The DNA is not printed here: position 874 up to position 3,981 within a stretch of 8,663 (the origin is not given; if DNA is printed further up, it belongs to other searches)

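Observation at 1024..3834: Stand-alone 936-aa SIR2-domain protein: candidate single-gene NAD+-depleting anti-phage system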

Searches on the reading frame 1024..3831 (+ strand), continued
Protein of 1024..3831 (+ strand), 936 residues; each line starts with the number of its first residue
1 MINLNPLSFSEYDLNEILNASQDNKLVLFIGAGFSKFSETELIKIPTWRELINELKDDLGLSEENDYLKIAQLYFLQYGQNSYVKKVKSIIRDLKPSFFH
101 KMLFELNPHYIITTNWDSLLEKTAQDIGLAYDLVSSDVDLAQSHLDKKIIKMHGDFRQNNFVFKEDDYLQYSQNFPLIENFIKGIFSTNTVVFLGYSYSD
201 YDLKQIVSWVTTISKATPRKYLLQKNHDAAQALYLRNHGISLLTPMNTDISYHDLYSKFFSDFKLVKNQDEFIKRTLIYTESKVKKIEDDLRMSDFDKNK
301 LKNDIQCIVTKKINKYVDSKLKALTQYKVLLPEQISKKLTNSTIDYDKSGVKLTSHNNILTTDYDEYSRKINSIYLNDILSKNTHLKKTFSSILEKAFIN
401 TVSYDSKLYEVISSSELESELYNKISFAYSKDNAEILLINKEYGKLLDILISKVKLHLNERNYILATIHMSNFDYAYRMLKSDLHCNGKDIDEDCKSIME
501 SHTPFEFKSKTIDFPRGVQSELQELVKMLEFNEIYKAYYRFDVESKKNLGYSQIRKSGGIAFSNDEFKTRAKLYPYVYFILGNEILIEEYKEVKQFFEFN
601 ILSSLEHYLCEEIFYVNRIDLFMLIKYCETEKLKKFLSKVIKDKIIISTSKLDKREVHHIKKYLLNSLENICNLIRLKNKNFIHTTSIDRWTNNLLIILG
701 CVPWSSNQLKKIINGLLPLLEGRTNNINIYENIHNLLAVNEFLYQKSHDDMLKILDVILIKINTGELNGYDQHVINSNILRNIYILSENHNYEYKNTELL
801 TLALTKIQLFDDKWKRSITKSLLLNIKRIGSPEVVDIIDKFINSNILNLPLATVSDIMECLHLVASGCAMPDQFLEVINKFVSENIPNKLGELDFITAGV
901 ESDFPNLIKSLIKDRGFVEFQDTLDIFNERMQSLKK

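Call 11: find_homologous_proteins(query=window:1024-3831:+, max_evalue=0.00001)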
Query window:1024-3831:+ (936 aa): 1050 proteins with E <= 0.00001 among 8000 candidates; the best 120 are listed.
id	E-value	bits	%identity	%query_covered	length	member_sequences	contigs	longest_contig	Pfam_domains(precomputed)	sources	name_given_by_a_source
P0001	0.0e+0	1711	84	100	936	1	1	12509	PF13289.13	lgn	-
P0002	0.0e+0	1708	84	100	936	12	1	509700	PF13289.13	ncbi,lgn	ncbi:TPA: SIR2 family protein [Serratia marcescens]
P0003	0.0e+0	1635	80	100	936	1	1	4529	PF13289.13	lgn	-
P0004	0.0e+0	1635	80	100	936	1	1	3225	PF13289.13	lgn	-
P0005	0.0e+0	1610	78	100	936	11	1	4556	PF13289.13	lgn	-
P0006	0.0e+0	1589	100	78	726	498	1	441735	PF13289.13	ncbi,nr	ncbi:SIR2 family protein, partial [Escherichia coli]|nr:SIR2 family protein [Escherichia coli]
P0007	0.0e+0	1584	77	100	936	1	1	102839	PF13289.13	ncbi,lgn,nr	ncbi:TPA: SIR2 family protein [Klebsiella variicola]|nr:SIR2 family protein [Klebsiella variicola]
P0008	0.0e+0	1575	78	100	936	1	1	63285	PF13289.13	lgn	-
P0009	0.0e+0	1543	76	100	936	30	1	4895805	PF13289.13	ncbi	ncbi:SIR2 family protein [Enterobacter roggenkampii]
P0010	0.0e+0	1532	75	100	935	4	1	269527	PF13289.13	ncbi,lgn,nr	ncbi:TPA: SIR2 family protein [Klebsiella pneumoniae]|nr:SIR2 family protein [Klebsiella pneumoniae]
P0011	0.0e+0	1376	68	100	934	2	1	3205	PF13289.13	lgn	-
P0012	0.0e+0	1373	68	100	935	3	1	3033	PF13289.13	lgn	-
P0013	0.0e+0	1361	67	100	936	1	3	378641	PF13289.13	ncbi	ncbi:SIR2 family protein [Pantoea endophytica]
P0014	0.0e+0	1360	68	100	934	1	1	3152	PF13289.13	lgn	-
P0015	0.0e+0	1344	67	100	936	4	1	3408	PF13289.13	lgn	-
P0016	0.0e+0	1327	66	100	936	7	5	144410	PF13289.13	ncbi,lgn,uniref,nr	ncbi:SIR2 family protein [Pectobacterium brasiliense]|uniref:SIR2 family protein n=1 Tax=Pectobacter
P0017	0.0e+0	1322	67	100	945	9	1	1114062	PF13289.13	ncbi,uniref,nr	ncbi:SIR2 family protein [Aeromonas jandaei]|uniref:SIR2 family protein n=1 Tax=Aeromonas jandaei Ta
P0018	0.0e+0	1311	66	100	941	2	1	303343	PF13289.13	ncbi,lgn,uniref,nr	ncbi:SIR2 family protein [Aeromonas caviae]|uniref:SIR2 family protein n=1 Tax=Aeromonas caviae TaxI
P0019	0.0e+0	1241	62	100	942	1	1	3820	PF13289.13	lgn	-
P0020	0.0e+0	1217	62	100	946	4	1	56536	PF13289.13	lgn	-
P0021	0.0e+0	1195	60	100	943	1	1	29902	PF13289.13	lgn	-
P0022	0.0e+0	1185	59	100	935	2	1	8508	PF13289.13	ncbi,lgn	ncbi:TPA: SIR2 family protein [Klebsiella michiganensis]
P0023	0.0e+0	1183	59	100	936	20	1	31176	PF13289.13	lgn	-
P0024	0.0e+0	1173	59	100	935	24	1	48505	PF13289.13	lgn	-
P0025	0.0e+0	1170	58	100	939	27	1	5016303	PF13289.13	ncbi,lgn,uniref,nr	ncbi:hypothetical protein AZ003_002833 [Citrobacter freundii]|uniref:SIR2 family protein n=1 Tax=Cit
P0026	0.0e+0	1165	60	99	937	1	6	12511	PF13289.13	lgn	-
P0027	0.0e+0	1163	58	100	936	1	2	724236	PF13289.13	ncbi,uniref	ncbi:SIR2 family protein [Citrobacter braakii]|uniref:SIR2 family protein n=1 Tax=Citrobacter braaki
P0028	0.0e+0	1142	57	100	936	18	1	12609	PF13289.13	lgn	-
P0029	0.0e+0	1032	53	100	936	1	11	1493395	PF13289.13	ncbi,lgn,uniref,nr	ncbi:SIR2 family protein [Yersinia enterocolitica]|uniref:SIR2 family protein n=1 Tax=Yersinia enter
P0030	0.0e+0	1030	52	100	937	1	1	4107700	PF13289.13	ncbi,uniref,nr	ncbi:SIR2 family protein [Erwinia pyrifoliae]|uniref:SIR2 family protein n=1 Tax=Erwinia pyrifoliae 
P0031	7.1e-295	999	53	100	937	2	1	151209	PF13289.13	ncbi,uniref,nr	ncbi:SIR2 family protein [Pectobacterium brasiliense]|uniref:SIR2 family protein n=1 Tax=Pectobacter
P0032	1.7e-291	988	57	90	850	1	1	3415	PF13289.13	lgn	-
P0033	2.0e-278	945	50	99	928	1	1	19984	PF13289.13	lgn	-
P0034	5.4e-278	943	51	99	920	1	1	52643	PF13289.13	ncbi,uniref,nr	ncbi:hypothetical protein BV921_20780 [Pectobacterium odoriferum]|uniref:SIR2 family protein n=1 Tax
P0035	3.9e-277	940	50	99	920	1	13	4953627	PF13289.13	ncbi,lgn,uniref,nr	ncbi:SIR2 family protein [Pectobacterium brasiliense]|uniref:SIR2 family protein n=1 Tax=Pectobacter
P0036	2.2e-276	938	49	100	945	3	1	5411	PF13289.13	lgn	-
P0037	3.2e-274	931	49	99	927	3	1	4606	PF13289.13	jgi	-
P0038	4.0e-273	927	49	100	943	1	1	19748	PF13289.13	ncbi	-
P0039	3.4e-271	921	48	99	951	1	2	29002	PF13289.13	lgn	-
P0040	2.8e-266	904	49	100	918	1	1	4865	PF13289.13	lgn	-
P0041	1.3e-264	899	50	100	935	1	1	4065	PF13289.13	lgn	-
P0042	1.5e-264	899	48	100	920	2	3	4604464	PF13289.13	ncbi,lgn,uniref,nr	ncbi:SIR2 family protein [Dickeya zeae]|uniref:SIR2 family protein n=1 Tax=Dickeya zeae TaxID=204042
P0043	8.6e-263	893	49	100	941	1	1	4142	PF13289.13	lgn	-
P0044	7.5e-262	890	49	100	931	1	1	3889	PF13289.13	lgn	-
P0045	9.1e-262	889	49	99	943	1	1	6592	PF13289.13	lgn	-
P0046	4.5e-261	887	49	100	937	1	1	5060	PF13289.13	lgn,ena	-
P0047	6.5e-260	883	49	100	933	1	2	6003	PF13289.13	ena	-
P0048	1.5e-259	882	49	100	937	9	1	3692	PF13289.13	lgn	-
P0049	2.7e-259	881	49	100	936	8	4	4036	PF13289.13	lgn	-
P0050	1.2e-258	879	49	100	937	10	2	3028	PF13289.13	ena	-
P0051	2.2e-256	872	49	100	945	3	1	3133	PF13289.13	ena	-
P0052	3.5e-256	871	48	100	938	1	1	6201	PF13289.13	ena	-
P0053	4.8e-256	871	49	100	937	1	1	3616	PF13289.13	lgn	-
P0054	1.0e-255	869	49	100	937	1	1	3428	PF13289.13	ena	-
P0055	4.4e-254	864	48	100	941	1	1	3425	PF13289.13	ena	-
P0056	9.5e-254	863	48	100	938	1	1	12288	PF13289.13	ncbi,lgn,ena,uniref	ncbi:SIR2 family protein [Gilliamella apicola]|uniref:SIR2 family protein n=1 Tax=Gilliamella apicol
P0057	1.6e-253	862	48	100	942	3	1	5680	PF13289.13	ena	-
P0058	2.2e-253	862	48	100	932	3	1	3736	PF13289.13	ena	-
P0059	4.6e-252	857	48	100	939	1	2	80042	PF13289.13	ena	-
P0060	8.3e-252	857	48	100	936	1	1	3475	PF13289.13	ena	-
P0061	2.8e-251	855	48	100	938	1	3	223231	PF13289.13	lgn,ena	-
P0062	1.3e-250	853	48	100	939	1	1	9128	PF13289.13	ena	-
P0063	9.1e-250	850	48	100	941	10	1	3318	PF13289.13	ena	-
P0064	3.0e-249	848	46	99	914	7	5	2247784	PF13289.13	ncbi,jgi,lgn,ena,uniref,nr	ncbi:SIR2 family protein [Pantoea agglomerans]|uniref:SIR2 family protein n=1 Tax=Enterobacter agglo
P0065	7.3e-249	847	47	100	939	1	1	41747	PF13289.13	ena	-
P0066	1.2e-248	846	47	98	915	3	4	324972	PF13289.13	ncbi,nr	ncbi:TPA: SIR2 family protein [Serratia marcescens]|nr:SIR2 family protein [Serratia marcescens] HEJ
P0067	9.9e-248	843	47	100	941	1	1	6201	PF13289.13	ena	-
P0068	1.9e-247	842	47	100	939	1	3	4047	PF13289.13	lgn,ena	-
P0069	1.6e-246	839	47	100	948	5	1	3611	PF13289.13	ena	-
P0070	6.0e-246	837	47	100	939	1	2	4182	PF13289.13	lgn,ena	-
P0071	6.1e-246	837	47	100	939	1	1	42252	PF13289.13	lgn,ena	-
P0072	6.1e-244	831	45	100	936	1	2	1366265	PF13289.13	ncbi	ncbi:TPA: SIR2 family protein [Providencia alcalifaciens]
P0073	1.2e-243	829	47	100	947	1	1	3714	PF13289.13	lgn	-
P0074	5.0e-243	827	46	100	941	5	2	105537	PF13289.13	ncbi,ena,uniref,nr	ncbi:SIR2 family protein [Gilliamella sp. B14384G15]|uniref:SIR2 family protein n=1 Tax=unclassified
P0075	5.1e-243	827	46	100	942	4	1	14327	PF13289.13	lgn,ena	-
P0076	8.4e-242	823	46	99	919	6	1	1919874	PF13289.13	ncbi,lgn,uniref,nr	ncbi:SIR2 family protein [Erwinia billingiae]|uniref:SIR2 family protein n=1 Tax=Erwinia billingiae 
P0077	1.4e-241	823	46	100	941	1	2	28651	PF13289.13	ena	-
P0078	2.4e-238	812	46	100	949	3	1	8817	PF13289.13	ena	-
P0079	2.7e-238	812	44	100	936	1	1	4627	PF13289.13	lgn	-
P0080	1.6e-236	806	45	100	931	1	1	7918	PF13289.13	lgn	-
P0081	5.5e-234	798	48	93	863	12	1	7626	PF13289.13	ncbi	ncbi:hypothetical protein B6D15_12835, partial [Gilliamella apicola]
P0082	1.5e-222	760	48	86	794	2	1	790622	PF13289.13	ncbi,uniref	ncbi:SIR2 family protein [Pectobacterium polonicum]|uniref:SIR2 family protein n=1 Tax=Pectobacteriu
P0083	4.8e-208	712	43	90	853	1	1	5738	PF13289.13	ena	-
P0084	5.1e-175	602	39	100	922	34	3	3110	PF13289.13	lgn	-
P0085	2.5e-172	594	39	100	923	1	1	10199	PF13289.13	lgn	-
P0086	1.5e-171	591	39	100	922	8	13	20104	PF13289.13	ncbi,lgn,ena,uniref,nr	ncbi:SIR2 family protein [Acinetobacter lwoffii]|uniref:SIR2 family protein n=1 Tax=Acinetobacter lw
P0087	2.7e-170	587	39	100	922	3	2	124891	PF13289.13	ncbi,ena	-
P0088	2.6e-167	577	39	99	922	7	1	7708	PF13289.13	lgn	-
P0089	2.3e-161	557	38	100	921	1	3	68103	PF13289.13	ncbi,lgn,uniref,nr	ncbi:SIR2 family protein [Acinetobacter ursingii]|uniref:SIR2 family protein n=1 Tax=Acinetobacter u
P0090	2.0e-129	452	35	90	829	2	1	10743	PF13289.13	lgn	-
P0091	7.0e-120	420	32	99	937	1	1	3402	PF13289.13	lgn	-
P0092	8.3e-114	400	32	98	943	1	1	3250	PF13289.13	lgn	-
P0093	4.3e-105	371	32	90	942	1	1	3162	PF13289.13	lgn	-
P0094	4.9e-104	368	34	88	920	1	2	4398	PF13289.13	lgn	-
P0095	1.3e-103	366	32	98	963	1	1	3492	PF13289.13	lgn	-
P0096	8.1e-103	364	30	97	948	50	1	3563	PF13289.13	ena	-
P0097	1.2e-102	363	30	99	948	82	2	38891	PF13289.13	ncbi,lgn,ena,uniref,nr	ncbi:SIR2 family protein [uncultured Neisseria sp.]|uniref:SIR2 family protein n=1 Tax=uncultured Ne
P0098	1.4e-102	363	33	89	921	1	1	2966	PF13289.13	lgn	-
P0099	3.9e-100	355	30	99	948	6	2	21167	PF13289.13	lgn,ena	-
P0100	7.9e-100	354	33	89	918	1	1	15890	PF13289.13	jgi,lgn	jgi:hypothetical protein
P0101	1.1e-99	353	30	99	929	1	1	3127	PF13289.13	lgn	-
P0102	2.5e-99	352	29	99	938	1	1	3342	PF13289.13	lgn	-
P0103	3.8e-99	351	32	90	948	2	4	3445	PF13289.13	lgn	-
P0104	1.5e-98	350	31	95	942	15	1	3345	PF13289.13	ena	-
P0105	2.1e-98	349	29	88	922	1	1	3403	PF13289.13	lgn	-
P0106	2.5e-98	349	29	99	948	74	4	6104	PF13289.13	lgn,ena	-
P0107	2.5e-98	349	28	99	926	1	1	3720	PF13289.13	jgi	-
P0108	3.7e-98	348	31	99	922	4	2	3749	PF13289.13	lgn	-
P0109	1.1e-97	347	30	99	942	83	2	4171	PF13289.13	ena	-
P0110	1.5e-97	346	31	99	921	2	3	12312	PF13289.13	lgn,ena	-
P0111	3.5e-97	345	30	99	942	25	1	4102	PF13289.13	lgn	-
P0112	7.5e-97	344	31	99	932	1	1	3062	PF13289.13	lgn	-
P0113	1.2e-96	343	31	95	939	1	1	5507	PF13289.13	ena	-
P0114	1.6e-96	343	31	95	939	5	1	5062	PF13289.13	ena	-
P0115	1.9e-96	343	32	90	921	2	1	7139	PF13289.13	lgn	-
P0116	3.0e-96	342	31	95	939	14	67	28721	PF13289.13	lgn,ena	-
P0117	6.3e-96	341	30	99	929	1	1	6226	PF13289.13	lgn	-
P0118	6.9e-96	341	30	99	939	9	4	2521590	PF13289.13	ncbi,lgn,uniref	ncbi:SIR2 family protein [Avibacterium paragallinarum]|uniref:SIR2 family protein n=1 Tax=Avibacteri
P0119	1.1e-95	340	30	90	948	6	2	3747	PF13289.13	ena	-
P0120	7.3e-95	337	30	99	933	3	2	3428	PF13289.13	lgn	-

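Call 29: search_dna_similar(query=window:1024-3831:+, collection=phages, mode=protein, max_rows=20)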
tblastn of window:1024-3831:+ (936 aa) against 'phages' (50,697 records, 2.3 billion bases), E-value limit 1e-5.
Records with a match: 2; places in all: 2; records where one place covers at least 80% of the query: 0.
Best place of each record, by identity: <60% 2.
By first word of the organism name: phage 1; Bacteriophage 1.
By host as written in the record: - 2.
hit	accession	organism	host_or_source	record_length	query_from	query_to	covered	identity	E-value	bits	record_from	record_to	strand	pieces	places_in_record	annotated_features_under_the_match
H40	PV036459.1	phage IMGVR 517045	human feces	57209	28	304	30%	25.3%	4e-12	77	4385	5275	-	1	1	hypothetical protein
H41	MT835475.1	Bacteriophage sp.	human fecal samples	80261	28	200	18%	28.9%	2e-6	58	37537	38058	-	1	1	record has no annotation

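Call 30: predict_structure(alignment_id=A1)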
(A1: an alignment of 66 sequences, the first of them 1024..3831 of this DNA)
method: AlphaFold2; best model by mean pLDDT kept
length: 936 residues; sequences in the alignment: 66
mean_pLDDT: 86.9   pTM: 0.78
mean pLDDT of the five models: 86.9, 86.7, 85.2, 84.7, 84.1
residues with pLDDT >= 90: 462; 70-90: 407; 50-70: 57; < 50: 10
segments of 3 or more residues with pLDDT < 50: 164-169
pLDDT, mean of each block of 10 residues (from residue 1): 76 90 89 79 71 84 80 80 75 82 91 82 87 85 87 57 48 73 85 73 64 65 82 79 84 90 90 91 90 89 90 91 94 92 86 86 87 91 83 92 89 72 94 92 94 96 97 94 74 81 90 87 94 93 92 91 86 94 92 94 93 92 97 94 89 91 96 87 81 96 94 92 82 93 94 95 88 87 92 96 94 89 93 95 90 88 88 89 88 88 91 88 91 82
secondary structure, 60 per line:
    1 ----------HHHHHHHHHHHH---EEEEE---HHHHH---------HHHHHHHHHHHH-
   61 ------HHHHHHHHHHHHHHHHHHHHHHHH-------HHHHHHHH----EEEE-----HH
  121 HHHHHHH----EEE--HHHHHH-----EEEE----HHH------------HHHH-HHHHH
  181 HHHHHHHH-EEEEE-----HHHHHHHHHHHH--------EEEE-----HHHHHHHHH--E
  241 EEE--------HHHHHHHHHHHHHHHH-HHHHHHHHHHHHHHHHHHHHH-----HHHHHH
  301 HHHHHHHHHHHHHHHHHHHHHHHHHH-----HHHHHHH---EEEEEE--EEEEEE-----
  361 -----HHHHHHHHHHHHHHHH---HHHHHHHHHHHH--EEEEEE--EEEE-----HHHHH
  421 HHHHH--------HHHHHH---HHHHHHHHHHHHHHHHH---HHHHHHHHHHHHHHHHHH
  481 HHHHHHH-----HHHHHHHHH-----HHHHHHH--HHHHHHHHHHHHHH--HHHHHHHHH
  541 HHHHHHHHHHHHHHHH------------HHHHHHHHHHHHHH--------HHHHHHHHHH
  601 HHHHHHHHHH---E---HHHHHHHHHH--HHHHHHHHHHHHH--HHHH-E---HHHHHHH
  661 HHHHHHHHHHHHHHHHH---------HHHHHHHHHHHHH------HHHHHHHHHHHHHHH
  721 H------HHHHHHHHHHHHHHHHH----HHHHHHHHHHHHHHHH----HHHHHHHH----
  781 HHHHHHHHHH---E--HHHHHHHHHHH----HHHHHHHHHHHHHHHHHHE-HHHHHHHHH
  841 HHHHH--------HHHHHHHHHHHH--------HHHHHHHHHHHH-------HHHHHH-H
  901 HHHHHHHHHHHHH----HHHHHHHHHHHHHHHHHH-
elements in order (helices of 4 or more, strands of 3 or more residues): H11-22 E26-30 H34-38 H48-59 H67-90 H98-105 E110-113 H119-127 E132-134 H137-142 E148-151 H171-174 H176-188 E190-194 H200-211 E220-223 H229-237 E240-243 H252-267 H269-289 H295-326 H332-338 E342-347 E350-355 H366-381 H385-396 E399-404 E407-410 H416-425 H434-439 H443-459 H463-487 H493-501 H507-513 H516-529 H532-556 H569-582 H591-610 H618-627 H630-642 H645-648 H654-677 H687-699 H706-721 H728-744 H749-764 H769-776 H781-790 H797-807 H812-829 H832-845 H854-865 H874-885 H893-898 H900-913 H918-935
